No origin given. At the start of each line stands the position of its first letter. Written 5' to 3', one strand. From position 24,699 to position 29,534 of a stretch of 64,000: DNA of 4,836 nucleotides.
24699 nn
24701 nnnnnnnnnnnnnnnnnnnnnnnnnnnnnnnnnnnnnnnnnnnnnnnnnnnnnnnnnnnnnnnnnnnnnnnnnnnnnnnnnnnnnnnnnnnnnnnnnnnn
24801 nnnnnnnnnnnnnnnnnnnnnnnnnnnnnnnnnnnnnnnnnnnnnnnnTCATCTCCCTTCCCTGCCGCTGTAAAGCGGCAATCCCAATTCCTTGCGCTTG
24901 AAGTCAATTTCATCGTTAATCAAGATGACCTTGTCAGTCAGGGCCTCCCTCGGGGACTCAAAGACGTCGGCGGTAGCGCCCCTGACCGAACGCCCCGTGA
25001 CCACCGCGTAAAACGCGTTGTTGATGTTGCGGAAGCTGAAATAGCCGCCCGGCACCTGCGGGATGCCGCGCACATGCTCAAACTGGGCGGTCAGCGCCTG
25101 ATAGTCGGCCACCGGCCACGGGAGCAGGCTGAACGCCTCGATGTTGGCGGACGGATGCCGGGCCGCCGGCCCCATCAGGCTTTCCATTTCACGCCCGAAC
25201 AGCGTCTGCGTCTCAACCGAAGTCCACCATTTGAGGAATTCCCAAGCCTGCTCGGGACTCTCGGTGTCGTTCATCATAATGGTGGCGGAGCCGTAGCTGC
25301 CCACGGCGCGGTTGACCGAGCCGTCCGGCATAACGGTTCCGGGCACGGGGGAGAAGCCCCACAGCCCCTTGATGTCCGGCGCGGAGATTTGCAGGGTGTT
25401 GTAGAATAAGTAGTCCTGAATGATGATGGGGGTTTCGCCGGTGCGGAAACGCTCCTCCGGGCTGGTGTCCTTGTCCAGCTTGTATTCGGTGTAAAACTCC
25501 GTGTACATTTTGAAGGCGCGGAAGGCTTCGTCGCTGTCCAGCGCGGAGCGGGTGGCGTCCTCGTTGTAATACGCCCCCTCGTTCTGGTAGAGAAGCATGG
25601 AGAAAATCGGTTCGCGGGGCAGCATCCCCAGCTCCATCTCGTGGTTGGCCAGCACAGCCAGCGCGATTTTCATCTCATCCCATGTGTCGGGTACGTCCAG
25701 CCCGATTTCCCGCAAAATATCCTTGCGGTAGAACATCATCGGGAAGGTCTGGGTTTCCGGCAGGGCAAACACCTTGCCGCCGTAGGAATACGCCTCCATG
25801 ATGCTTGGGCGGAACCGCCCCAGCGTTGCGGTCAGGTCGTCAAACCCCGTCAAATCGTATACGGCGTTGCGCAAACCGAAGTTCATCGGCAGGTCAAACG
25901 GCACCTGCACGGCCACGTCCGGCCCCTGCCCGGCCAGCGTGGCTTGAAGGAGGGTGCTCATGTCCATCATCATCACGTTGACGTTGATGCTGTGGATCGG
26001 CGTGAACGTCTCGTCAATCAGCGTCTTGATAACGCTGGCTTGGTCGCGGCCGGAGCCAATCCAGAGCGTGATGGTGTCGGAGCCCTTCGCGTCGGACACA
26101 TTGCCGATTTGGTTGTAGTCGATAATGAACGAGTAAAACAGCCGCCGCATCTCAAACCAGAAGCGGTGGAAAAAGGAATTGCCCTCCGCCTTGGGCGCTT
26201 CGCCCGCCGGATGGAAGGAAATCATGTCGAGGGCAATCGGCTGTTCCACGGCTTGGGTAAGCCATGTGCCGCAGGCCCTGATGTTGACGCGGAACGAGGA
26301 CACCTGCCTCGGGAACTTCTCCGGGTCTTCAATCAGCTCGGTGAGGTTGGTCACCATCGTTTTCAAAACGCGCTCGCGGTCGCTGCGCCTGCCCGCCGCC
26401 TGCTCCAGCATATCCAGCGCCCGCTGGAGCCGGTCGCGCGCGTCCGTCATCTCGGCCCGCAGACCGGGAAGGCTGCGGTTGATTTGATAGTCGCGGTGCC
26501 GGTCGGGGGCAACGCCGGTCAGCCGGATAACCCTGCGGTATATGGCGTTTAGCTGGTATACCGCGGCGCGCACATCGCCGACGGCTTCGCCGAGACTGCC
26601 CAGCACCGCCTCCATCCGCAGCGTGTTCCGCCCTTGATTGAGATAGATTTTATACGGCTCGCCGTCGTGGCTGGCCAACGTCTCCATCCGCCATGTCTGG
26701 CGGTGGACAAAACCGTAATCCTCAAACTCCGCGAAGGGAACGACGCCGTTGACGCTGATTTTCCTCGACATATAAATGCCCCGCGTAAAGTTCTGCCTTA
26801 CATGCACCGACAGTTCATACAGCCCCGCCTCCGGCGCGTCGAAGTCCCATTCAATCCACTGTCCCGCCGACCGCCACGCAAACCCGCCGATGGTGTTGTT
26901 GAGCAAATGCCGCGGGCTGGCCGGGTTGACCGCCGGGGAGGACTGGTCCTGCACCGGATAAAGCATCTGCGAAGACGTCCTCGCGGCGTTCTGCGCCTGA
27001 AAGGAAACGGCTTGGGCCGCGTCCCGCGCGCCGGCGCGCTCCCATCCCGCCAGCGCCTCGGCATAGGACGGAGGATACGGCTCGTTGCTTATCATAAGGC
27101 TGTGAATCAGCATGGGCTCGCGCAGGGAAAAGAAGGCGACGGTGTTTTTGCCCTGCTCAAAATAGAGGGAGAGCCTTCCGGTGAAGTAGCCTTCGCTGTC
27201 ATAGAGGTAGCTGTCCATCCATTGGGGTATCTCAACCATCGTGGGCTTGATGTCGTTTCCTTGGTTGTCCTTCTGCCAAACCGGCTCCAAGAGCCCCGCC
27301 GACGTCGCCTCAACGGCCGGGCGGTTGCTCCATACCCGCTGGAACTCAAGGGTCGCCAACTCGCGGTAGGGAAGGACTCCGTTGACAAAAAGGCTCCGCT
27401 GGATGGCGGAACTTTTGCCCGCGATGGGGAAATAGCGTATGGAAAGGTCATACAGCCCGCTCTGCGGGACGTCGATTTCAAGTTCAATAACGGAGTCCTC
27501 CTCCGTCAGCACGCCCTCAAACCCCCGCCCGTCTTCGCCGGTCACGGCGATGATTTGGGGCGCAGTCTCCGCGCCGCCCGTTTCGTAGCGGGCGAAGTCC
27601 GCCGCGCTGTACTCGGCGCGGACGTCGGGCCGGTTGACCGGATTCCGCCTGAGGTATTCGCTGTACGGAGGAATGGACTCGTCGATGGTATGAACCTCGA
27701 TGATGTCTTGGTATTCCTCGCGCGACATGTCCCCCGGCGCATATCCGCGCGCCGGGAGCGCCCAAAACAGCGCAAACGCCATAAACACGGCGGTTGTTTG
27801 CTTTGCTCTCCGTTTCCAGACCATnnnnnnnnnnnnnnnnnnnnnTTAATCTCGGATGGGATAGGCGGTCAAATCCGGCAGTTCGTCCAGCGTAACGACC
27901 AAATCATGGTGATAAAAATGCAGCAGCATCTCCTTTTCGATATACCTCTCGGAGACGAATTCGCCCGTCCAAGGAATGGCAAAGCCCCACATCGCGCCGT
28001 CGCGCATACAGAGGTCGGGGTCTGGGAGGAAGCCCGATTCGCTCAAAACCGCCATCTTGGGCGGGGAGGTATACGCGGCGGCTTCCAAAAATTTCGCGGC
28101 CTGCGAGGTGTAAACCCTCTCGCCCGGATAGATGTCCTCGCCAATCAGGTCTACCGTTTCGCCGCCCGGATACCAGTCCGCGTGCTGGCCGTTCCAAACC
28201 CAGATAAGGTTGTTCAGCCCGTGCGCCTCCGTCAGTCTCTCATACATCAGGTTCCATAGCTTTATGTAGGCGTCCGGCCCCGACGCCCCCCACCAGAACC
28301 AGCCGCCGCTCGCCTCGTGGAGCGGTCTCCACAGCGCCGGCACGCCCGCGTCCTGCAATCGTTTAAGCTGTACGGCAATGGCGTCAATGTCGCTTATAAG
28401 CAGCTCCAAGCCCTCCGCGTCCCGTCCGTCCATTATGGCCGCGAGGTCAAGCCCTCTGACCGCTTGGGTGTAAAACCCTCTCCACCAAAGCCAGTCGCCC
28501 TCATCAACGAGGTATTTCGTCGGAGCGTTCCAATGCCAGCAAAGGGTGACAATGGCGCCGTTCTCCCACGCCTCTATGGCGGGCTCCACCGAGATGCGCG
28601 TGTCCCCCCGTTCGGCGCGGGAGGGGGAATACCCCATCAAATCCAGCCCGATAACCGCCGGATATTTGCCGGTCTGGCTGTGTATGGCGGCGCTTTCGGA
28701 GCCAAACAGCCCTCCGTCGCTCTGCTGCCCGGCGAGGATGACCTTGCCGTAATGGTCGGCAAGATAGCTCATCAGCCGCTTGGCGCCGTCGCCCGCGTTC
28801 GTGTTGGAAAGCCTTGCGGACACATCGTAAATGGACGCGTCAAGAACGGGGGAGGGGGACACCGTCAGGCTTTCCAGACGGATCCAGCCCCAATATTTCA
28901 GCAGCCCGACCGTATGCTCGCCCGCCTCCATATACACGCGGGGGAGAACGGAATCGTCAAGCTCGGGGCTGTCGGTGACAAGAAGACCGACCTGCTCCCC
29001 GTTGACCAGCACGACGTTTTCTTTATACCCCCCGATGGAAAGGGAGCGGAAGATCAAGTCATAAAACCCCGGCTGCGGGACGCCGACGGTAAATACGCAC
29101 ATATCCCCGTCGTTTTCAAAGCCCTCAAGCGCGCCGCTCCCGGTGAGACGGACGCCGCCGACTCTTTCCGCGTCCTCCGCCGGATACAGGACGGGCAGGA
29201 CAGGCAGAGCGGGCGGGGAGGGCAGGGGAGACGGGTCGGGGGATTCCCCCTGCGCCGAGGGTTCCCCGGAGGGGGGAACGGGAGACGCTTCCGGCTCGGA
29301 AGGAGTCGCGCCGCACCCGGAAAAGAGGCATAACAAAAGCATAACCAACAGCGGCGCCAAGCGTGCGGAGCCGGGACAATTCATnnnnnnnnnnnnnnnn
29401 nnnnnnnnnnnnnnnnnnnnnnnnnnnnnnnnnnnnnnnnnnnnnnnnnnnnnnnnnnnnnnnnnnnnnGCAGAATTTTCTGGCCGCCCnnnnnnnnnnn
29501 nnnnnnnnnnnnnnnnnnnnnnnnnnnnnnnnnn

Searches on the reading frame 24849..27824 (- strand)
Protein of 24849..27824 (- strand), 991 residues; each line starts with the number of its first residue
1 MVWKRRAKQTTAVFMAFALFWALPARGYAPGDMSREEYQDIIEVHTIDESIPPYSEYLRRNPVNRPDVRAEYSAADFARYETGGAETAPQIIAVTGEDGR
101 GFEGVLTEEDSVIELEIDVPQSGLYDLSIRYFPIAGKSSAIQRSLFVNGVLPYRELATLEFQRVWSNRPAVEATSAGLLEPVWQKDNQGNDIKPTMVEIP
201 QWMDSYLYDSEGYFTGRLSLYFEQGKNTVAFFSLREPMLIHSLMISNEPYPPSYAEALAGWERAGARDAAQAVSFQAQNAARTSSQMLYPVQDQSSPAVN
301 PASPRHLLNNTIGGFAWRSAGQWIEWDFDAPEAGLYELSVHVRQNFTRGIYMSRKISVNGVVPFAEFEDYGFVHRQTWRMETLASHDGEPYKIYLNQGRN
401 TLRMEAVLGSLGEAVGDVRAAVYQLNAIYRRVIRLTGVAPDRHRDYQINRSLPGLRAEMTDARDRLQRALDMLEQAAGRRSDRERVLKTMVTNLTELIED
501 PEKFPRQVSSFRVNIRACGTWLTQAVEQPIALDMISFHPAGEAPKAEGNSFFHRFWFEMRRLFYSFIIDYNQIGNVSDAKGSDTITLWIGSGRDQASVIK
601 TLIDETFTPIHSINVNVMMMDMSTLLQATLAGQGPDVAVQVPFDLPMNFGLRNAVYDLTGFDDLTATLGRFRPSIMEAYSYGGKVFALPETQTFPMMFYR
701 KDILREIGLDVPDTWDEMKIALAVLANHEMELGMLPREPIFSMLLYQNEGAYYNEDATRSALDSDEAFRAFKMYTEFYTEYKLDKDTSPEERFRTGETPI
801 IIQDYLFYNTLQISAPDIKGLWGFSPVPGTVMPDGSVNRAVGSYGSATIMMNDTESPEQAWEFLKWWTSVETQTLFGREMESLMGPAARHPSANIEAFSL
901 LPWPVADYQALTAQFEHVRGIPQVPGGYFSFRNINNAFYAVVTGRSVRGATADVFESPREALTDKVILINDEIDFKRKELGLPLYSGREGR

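Call 4: search_protein_families(library=pfam, proteins=[window:24849-27824:-], max_evalue=0.01)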
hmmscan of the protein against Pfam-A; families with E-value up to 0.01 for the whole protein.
window:24849-27824:- (991 aa): 2 families
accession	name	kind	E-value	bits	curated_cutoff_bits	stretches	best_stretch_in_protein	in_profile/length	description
PF13416.11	SBP_bac_8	-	5.2e-17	63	27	1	622-875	25-251/279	Bacterial extracellular solute-binding protein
PF01547.30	SBP_bac_1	-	8.6e-15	55.9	26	1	616-873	27-306/307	Bacterial extracellular solute-binding protein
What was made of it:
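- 24849..27824 (-): SBP1: 991-aa secreted solute-binding protein with a ~570-aa N-terminal extension that looks CBM35-like. SBP_bac_8 5e-17 at residues 622-875 (call 4).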

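Call 11: search_protein_families(library=ncbifam, proteins=[window:24849-27824:-], max_evalue=0.01)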
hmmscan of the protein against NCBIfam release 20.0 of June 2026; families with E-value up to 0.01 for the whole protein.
window:24849-27824:- (991 aa): 1 family
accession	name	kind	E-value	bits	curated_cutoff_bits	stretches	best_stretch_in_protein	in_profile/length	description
TIGR03850.1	bind_CPR_0540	equivalog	0.00026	19.7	299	1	682-828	148-309/437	carbohydrate ABC transporter substrate-binding protein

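Call 44: search_solved_structures(query=window:24849-27824:-, max_evalue=0.01)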
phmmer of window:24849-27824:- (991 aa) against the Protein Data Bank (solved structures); distinct sequences matched with E-value up to 0.01: 55.
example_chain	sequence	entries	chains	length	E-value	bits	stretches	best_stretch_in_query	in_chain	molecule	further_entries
7x0i_A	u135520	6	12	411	3.1e-13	51.8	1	585-882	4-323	CbpB | CpbB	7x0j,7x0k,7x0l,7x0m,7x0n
5ysb_A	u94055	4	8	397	3.6e-12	48.2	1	577-837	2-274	Lin1841 protein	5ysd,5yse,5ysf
1elj_A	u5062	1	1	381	6.3e-10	40.8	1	586-872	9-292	MALTODEXTRIN-BINDING PROTEIN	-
9xf5_A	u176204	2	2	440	8.6e-10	40.4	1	612-877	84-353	ABC transporter substrate-binding protein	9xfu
5f7v_A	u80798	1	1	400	2.8e-09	38.7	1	607-864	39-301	Lmo0181 protein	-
5ci5_A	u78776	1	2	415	6.3e-09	37.5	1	582-873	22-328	Extracellular solute-binding protein family 1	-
6dtq_A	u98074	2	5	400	3.3e-08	35.1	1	642-873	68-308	maltose-binding protein MalE3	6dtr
8art_A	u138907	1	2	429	6.2e-08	34.2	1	578-879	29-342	Putative secreted maltose-binding protein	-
5iai_A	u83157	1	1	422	7.5e-08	33.9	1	580-909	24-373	Sugar ABC transporter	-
4qrz_A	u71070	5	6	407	7.9e-08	33.8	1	601-871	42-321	ABC-TYPE SUGAR TRANSPORTER | ABC transporter, substrate binding protein (Sugar)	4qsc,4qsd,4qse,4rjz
6pql_A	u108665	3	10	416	6.7e-07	30.8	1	613-726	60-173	ABC transporter sugar-binding protein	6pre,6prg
2hfb_A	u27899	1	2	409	6.7e-07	30.8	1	623-726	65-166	Sugar ABC transporter, sugar-binding protein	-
2heu_A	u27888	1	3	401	7.3e-07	30.7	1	623-726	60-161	Sugar ABC transporter, sugar-binding protein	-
2hq0_A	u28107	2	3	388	7.6e-07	30.6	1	623-726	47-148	Sugar ABC transporter, sugar-binding protein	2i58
7nbz_A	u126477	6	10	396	7.9e-07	30.5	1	655-724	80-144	Sulfoquinovosyl binding protein | Sulfoquinovosyl glycerol-binding protein SmoF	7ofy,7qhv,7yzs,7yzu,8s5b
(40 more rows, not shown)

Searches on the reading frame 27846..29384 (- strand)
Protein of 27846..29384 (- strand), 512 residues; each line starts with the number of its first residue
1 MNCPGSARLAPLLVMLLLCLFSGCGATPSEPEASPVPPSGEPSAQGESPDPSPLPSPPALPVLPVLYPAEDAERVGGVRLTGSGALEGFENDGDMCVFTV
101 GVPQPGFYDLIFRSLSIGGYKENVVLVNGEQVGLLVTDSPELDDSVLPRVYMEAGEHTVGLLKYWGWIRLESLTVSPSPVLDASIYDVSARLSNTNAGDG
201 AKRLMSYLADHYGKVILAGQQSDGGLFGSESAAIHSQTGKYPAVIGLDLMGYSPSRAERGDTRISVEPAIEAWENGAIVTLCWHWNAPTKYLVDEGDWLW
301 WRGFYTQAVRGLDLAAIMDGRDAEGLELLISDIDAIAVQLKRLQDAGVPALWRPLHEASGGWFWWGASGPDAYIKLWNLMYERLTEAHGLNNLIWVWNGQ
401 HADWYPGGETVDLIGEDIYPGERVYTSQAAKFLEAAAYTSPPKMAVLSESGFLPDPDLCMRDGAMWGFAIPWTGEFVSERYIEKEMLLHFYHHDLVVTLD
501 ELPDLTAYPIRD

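Call 10: search_protein_families(library=pfam, proteins=[window:27846-29384:-], max_evalue=0.01)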
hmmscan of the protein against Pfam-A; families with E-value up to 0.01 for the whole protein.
window:27846-29384:- (512 aa): 2 families
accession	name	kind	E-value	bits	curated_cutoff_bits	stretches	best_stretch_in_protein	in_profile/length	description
PF02156.21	Glyco_hydro_26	-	8e-63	213.1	20.2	1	194-501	2-311/311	Glycosyl hydrolase family 26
PF16990.11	CBM_35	-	2.7e-13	50.7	28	1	81-177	23-120/121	Carbohydrate binding module (family 35)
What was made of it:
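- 27846..29384 (-): Lipoprotein endo-beta-1,4-mannanase, CBM35 + GH26. First gene of the cassette. Pfam GH26 8e-63 and CBM35 2.7e-13 (call 10).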

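Call 43: search_solved_structures(query=window:27846-29384:-, max_evalue=0.00001)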
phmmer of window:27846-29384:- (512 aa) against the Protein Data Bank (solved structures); distinct sequences matched with E-value up to 0.00001: 28.
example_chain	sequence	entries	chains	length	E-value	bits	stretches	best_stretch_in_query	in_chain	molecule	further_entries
3zm8_A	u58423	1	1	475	1.1e-98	334.5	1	64-503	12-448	GH26 ENDO-BETA-1,4-MANNANASE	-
6hpf_A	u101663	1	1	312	9.7e-75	255.5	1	194-502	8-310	endo-b-mannanase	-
3wdq_A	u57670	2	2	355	3e-48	168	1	194-503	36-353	Beta-mannanase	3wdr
6ueh_A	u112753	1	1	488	1.8e-46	162.2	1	97-503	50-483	Cow rumen GH26 endo-mannanase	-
6hf2_A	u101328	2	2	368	8e-43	150.1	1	189-474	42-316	Glycosyl hydrolase family 26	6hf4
6q75_A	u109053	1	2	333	2.6e-36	128.7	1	194-502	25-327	GH26A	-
6d2w_A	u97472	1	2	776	1.7e-34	122.7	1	160-503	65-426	Aryl-phospho-beta-D-glucosidase BglC, GH1 family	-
6d2x_A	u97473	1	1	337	4.2e-33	118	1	192-501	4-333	Aryl-phospho-beta-D-glucosidase BglC, GH1 family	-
7eet_A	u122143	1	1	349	4.3e-23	85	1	194-421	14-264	Mannanase KMAN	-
2qha_A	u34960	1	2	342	1.6e-20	76.5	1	221-420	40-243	Beta-1,4-mannanase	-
2whk_A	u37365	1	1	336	2.1e-20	76.2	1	221-420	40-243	MANNAN ENDO-1,4-BETA-MANNOSIDASE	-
3cbw_A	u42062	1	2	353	5e-20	74.9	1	194-420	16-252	YdhT protein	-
12oa_A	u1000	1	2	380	7.3e-16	61.2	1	239-419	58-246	Glycoside hydrolase family 26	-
4zxo_A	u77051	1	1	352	3.1e-15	59.1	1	232-465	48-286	Glycosyl hydrolase family 26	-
12nq_A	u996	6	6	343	4.1e-15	58.7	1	235-451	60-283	Glycoside hydrolase family 26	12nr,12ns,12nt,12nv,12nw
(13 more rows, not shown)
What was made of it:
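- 27846..29384 (-): PDB 3zm8 GH26 endo-beta-1,4-mannanase, E 1e-98, over CBM plus catalytic domain (call 43).
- On Gram-positive beta-mannan utilisation locus: GH26 matches 3zm8 at E 1e-98 (call 43).
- The GH26 gene matches the PaMan26A endo-beta-1,4-mannanase at E 1e-98 (call 43).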
